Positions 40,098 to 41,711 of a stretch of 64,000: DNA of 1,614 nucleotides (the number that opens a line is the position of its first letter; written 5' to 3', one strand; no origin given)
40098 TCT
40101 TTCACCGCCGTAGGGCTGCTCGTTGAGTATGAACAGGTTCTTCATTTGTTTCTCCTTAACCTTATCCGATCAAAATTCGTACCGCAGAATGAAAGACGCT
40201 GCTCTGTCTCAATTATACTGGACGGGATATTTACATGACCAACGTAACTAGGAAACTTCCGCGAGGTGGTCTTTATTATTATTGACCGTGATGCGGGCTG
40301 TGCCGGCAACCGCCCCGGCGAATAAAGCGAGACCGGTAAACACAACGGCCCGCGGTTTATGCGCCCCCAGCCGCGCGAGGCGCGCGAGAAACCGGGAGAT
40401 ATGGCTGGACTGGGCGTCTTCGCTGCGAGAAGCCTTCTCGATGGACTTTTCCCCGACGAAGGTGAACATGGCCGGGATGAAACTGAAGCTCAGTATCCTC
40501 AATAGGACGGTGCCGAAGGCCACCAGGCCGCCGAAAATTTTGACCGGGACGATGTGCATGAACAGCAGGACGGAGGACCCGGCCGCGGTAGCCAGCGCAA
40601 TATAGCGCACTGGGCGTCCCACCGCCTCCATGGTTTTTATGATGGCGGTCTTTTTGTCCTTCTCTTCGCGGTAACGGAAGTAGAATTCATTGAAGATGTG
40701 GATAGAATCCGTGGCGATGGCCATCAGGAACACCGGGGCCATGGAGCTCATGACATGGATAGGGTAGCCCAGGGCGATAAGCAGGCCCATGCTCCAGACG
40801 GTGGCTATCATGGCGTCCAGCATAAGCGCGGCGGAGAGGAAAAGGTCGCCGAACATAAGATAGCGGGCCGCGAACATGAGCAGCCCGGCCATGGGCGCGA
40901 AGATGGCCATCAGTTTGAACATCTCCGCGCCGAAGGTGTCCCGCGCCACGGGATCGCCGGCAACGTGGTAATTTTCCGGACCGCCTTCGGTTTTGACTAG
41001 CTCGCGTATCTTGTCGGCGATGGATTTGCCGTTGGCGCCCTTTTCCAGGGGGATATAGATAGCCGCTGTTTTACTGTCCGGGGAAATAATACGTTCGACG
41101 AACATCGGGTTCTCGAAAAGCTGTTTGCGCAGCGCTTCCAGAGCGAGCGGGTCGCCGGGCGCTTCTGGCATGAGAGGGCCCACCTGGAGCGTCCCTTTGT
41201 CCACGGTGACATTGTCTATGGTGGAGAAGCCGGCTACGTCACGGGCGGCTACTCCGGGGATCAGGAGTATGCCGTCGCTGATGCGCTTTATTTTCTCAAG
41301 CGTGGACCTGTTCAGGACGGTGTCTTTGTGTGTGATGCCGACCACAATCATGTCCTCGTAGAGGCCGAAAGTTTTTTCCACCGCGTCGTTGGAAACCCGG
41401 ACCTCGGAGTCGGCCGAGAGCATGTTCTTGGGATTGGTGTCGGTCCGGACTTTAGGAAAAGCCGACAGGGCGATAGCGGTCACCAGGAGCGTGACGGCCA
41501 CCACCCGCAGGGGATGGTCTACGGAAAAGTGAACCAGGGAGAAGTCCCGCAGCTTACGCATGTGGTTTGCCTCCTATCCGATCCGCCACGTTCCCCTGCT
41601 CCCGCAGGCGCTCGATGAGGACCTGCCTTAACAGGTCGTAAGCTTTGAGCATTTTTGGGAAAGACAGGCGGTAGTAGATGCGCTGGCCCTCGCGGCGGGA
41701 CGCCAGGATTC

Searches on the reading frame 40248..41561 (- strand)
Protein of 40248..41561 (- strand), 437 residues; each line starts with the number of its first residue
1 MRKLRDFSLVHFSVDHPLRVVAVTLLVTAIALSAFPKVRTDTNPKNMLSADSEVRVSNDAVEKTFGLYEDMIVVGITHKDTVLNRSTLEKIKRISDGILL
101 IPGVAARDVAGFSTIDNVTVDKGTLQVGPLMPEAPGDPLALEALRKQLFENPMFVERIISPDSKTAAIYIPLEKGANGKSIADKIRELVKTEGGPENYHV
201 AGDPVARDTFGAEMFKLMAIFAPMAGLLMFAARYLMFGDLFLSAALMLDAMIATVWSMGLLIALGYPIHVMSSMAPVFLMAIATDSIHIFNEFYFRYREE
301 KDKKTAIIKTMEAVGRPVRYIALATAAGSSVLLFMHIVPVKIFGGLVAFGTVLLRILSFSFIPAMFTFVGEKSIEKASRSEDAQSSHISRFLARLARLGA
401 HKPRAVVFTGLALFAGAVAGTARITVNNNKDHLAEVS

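Call 79: search_protein_families(library=pfam, proteins=[window:40248-41561:-], max_evalue=0.001)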
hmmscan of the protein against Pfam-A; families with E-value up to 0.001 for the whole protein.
window:40248-41561:- (437 aa): 3 families
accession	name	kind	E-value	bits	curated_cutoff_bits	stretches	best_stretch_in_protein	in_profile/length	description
PF03176.21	MMPL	-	3.4e-12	46.4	20.5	1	141-404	70-331/333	MMPL family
PF02460.24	Patched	-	1.2e-05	25.5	23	1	218-348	5-136/156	Patched SSD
PF12349.14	Sterol-sensing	-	0.00046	20.5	22.3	1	241-369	7-136/153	Sterol-sensing domain of SREBP cleavage-activation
